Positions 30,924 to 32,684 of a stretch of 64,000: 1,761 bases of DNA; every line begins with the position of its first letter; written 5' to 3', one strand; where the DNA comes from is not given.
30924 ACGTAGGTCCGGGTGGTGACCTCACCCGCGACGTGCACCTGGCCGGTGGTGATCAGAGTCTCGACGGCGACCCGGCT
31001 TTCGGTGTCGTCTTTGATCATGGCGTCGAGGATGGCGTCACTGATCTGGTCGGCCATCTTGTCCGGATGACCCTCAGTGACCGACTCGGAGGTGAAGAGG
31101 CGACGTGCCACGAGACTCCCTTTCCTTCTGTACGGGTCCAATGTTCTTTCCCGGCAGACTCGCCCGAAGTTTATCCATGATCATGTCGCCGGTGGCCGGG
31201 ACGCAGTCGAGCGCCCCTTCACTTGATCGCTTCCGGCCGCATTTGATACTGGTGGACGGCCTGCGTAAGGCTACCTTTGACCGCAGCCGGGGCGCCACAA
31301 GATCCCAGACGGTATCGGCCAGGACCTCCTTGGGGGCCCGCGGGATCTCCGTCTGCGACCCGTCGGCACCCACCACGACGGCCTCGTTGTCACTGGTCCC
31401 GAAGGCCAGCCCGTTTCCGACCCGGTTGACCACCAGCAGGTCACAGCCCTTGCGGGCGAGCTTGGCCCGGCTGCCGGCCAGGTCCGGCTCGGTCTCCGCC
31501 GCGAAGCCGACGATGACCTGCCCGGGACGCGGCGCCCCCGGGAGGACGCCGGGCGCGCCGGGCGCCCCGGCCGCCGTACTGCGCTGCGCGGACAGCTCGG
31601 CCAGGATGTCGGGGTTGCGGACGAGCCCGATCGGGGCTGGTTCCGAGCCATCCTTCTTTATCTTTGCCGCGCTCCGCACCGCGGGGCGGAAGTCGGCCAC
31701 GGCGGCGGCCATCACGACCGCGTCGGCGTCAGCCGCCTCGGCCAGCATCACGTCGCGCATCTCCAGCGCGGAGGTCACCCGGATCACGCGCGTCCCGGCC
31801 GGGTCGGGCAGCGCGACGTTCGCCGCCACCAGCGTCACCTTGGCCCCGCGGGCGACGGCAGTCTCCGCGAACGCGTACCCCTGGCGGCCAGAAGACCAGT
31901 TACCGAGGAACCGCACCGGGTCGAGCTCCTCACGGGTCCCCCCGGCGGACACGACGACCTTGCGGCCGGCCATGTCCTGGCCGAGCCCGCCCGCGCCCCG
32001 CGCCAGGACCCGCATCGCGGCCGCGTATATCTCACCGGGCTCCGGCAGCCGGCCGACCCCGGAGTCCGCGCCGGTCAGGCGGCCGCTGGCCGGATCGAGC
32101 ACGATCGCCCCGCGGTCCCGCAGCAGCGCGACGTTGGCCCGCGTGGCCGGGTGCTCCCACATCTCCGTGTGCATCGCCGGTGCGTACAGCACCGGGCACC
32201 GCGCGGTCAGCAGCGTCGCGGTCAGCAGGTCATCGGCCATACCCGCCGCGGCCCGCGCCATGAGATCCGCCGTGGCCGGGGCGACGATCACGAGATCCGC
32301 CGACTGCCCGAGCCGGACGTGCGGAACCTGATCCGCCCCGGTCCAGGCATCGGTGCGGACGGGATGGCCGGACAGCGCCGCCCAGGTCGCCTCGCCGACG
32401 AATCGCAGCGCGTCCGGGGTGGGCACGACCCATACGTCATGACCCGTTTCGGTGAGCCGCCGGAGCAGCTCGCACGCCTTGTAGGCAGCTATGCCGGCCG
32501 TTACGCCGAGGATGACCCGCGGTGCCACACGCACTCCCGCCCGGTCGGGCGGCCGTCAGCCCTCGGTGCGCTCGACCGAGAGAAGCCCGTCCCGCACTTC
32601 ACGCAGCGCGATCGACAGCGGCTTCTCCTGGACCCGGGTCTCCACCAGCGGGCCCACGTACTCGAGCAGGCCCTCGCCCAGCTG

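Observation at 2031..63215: GC-rich tandem-repeat blocks inserted in frame into many conserved housekeeping genes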

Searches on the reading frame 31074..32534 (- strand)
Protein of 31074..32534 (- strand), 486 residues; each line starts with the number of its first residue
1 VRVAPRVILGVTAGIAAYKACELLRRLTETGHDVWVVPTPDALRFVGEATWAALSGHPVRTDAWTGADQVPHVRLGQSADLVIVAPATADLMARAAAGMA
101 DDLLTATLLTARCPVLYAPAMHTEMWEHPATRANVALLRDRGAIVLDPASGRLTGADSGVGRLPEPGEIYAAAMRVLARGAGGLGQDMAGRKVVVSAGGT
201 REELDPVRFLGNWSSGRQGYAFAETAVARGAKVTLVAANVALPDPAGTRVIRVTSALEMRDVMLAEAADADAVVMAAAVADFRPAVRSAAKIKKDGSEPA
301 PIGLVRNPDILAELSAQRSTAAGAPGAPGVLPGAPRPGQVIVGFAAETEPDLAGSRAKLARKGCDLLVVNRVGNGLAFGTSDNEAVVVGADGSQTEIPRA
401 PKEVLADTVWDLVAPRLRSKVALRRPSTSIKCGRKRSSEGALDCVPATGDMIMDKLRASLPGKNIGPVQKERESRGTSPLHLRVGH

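Call 20: search_protein_families(library=pfam, proteins=[window:31074-32534:-])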
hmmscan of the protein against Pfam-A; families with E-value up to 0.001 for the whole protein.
window:31074-32534:- (486 aa): 2 families
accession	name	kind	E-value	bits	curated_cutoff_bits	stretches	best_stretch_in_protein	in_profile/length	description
PF04127.22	DFP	-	3.3e-61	206.8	22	1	188-387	1-185/186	DNA/pantothenate metabolism flavoprotein C-terminal domain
PF02441.25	Flavoprotein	-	6.5e-27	94.6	22.7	1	6-170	2-155/162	Flavoprotein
